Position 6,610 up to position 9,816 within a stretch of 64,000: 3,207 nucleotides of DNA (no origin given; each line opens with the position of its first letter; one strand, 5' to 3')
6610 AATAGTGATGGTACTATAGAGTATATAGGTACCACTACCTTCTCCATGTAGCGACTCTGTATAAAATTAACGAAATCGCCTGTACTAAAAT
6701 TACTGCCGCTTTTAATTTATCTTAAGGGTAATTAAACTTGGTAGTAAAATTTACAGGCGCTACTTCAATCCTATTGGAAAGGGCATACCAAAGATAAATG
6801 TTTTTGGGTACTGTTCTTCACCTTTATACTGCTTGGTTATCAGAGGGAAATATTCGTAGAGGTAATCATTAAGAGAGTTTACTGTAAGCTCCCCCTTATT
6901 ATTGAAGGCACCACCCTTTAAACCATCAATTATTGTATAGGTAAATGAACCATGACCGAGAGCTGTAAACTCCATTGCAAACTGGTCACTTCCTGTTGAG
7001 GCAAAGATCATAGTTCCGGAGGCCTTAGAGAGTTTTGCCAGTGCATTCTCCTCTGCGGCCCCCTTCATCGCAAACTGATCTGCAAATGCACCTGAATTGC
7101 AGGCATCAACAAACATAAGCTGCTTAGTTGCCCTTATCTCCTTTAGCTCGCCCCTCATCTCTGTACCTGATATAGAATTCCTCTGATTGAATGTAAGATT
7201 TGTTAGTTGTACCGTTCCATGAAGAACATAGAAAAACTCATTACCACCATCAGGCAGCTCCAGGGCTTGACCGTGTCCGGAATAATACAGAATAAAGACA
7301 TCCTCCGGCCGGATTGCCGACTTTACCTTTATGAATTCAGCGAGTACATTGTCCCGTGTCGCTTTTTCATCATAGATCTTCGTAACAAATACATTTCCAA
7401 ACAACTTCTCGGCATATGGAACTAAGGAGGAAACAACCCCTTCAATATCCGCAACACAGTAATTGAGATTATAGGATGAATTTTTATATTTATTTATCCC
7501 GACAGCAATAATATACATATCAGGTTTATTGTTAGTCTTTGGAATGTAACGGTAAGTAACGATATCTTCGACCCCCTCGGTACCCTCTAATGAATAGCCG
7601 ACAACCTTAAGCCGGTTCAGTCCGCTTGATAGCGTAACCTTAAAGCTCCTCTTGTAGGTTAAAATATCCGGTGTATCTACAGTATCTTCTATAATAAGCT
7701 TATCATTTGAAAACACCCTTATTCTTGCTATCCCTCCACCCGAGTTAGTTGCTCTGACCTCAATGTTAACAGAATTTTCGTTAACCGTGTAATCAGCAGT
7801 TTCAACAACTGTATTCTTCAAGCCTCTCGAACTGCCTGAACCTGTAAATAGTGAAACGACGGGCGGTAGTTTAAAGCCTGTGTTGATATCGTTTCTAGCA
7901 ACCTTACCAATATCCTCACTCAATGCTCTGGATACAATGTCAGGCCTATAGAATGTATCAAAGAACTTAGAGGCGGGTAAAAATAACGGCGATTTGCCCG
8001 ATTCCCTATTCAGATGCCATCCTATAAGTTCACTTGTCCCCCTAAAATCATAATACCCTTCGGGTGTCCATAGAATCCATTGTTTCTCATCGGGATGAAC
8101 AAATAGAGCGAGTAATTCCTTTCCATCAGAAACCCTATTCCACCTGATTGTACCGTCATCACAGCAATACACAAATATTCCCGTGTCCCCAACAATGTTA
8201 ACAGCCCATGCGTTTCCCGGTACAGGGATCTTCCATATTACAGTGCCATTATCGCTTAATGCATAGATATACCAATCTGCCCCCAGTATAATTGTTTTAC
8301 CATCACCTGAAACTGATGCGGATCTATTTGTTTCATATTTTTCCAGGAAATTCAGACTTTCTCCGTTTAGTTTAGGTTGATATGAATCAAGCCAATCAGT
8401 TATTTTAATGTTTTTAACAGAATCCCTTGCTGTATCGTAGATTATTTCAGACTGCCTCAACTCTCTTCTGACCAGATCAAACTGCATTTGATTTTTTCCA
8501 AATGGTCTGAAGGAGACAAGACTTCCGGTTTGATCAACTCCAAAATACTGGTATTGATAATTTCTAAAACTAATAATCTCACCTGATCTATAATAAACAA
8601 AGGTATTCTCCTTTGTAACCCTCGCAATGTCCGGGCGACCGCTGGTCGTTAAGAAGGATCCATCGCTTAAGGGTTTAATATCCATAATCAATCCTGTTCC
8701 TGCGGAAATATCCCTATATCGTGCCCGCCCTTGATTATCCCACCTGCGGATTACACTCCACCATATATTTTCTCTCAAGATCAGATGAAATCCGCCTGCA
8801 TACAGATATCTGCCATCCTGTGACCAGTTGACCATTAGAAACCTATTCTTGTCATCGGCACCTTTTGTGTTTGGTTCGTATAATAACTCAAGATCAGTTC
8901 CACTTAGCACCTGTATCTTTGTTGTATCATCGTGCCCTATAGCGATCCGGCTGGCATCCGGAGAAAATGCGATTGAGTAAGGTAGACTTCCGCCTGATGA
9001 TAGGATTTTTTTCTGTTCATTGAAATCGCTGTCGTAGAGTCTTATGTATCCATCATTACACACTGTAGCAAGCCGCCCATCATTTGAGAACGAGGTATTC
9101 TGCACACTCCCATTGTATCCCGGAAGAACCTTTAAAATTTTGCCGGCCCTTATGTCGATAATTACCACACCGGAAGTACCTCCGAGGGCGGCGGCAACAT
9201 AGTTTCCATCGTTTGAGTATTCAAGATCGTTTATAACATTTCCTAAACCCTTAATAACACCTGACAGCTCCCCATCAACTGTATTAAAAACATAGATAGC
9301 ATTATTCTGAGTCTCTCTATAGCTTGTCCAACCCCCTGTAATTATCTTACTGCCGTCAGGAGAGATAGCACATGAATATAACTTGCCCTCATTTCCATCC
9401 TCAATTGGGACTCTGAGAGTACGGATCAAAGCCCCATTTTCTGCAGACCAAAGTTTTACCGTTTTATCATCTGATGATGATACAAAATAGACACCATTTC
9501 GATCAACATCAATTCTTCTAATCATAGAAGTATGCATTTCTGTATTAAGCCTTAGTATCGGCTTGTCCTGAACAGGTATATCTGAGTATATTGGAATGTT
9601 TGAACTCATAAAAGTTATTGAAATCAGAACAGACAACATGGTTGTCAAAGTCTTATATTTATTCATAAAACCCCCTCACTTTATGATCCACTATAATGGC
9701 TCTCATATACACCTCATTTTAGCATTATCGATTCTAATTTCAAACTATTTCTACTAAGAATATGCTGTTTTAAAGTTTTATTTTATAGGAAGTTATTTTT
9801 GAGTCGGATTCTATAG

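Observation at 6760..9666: Exported WD40 beta-propeller fused to a C-terminal caspase (peptidase C14) domain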

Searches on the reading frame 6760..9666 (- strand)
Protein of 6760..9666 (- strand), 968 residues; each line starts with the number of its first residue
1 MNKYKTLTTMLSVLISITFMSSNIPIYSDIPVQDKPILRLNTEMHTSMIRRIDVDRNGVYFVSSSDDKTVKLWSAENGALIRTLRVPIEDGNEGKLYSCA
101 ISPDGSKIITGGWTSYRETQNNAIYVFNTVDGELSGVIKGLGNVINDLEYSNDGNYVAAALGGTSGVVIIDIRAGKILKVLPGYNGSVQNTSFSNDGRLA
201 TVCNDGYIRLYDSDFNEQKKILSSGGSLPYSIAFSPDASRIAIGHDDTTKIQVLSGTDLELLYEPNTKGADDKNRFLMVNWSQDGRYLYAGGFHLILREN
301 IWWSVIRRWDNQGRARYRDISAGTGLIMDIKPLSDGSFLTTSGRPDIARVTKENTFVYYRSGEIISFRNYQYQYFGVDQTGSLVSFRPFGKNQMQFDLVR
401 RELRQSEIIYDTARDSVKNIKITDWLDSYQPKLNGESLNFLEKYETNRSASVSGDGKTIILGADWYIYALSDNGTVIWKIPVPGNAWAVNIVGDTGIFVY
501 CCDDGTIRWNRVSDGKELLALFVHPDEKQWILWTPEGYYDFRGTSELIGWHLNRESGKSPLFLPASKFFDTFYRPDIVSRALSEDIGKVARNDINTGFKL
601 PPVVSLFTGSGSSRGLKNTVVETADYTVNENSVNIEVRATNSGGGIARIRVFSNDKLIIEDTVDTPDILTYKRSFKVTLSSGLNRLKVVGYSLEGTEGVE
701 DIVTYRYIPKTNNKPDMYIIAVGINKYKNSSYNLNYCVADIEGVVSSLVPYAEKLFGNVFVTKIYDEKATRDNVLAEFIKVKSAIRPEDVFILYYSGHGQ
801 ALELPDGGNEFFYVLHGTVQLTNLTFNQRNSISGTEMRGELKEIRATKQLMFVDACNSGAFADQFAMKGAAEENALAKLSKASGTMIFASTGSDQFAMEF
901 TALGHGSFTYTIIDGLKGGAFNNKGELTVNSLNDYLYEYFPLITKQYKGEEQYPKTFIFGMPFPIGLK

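Call 5: search_protein_families(library=pfam, proteins=[window:6760-9666:-], max_evalue=0.01)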
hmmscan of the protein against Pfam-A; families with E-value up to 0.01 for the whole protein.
window:6760-9666:- (968 aa): 26 families (the best 25 are shown)
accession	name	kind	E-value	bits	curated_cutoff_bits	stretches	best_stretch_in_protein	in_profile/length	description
PF25174.1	Beta-prop_THOC3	-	2.5e-26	92.7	305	3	145-291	5-147/272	THOC3 beta-propeller domain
PF00400.38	WD40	-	4.1e-22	78.1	27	2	44-74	9-39/39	WD domain, G-beta repeat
PF23414.1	Beta-prop_EML_2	-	2e-19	70.4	90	2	60-198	12-137/266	Echinoderm microtubule-associated protein second beta-propeller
PF25173.1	Beta-prop_WDR3_1st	-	5.4e-18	65.8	154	2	120-248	49-177/184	WDR3 first beta-propeller domain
PF24817.1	WD40_WDHD1_1st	-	3.3e-16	59.8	109.9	2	118-292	62-241/291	WDHD1 first WD40 domain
PF24814.1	WD40_Prp19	-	6.3e-16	58.7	320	2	42-181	87-215/281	Prp19 WD40 domain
PF00656.27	Peptidase_C14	-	8.5e-14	52.2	21.4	1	721-936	6-211/233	Caspase domain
PF25175.1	Beta-prop_WDR5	-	4.8e-12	46.2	250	1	41-252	5-206/296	WDR5 beta-propeller domain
PF25168.1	Beta-prop_WDR36-Utp21_2nd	-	6.8e-11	42.5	84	1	141-251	197-306/335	WDR36/Utp21 second beta-propeller domain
PF24807.1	WD40_CDC20-Fz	-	3.9e-10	40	200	1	121-249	28-158/292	CDC20/Fizzy WD40 domain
PF24805.1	EIF3I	-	6e-10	39.2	200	1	44-87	50-93/324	EIF3I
PF12894.13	ANAPC4_WD40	-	5.5e-08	33.4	22.9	0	37-86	29-78/91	Anaphase-promoting complex subunit 4 WD40 domain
PF25391.1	WD40_Gbeta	-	3.2e-07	30.1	150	1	56-293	65-290/340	G protein beta WD-40 repeat protein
PF24796.1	WDR55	-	3.4e-07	30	200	0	17-84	24-91/296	WDR55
PF23393.2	Beta-prop_WDR90_POC16_2nd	-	7.6e-07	29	60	1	196-291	6-96/291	WDR90/POC16, second beta-propeller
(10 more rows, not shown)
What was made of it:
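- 8767..9561 (-): First beta-propeller (canonical WD40 repeats), residues 36-300, starting with the conserved '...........' motif. Pfam WD40 at 78 bits (call 5).
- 6763..7536 (-): Peptidase C14 (caspase-hemoglobinase fold) domain, residues 711-968. Pfam PF00656 at 52.2 bits against a cutoff of 21.4 (call 5).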

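Call 6: search_protein_families(library=ncbifam, proteins=[window:6760-9666:-], max_evalue=0.01)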
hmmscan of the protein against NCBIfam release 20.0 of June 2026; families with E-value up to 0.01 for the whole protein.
window:6760-9666:- (968 aa): 1 family
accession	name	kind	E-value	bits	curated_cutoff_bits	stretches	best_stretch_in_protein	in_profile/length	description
NF047832.1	caspase_w_EACC1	subfamily_domain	6e-18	65.1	140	1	723-938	7-206/211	caspase, EACC1-associated type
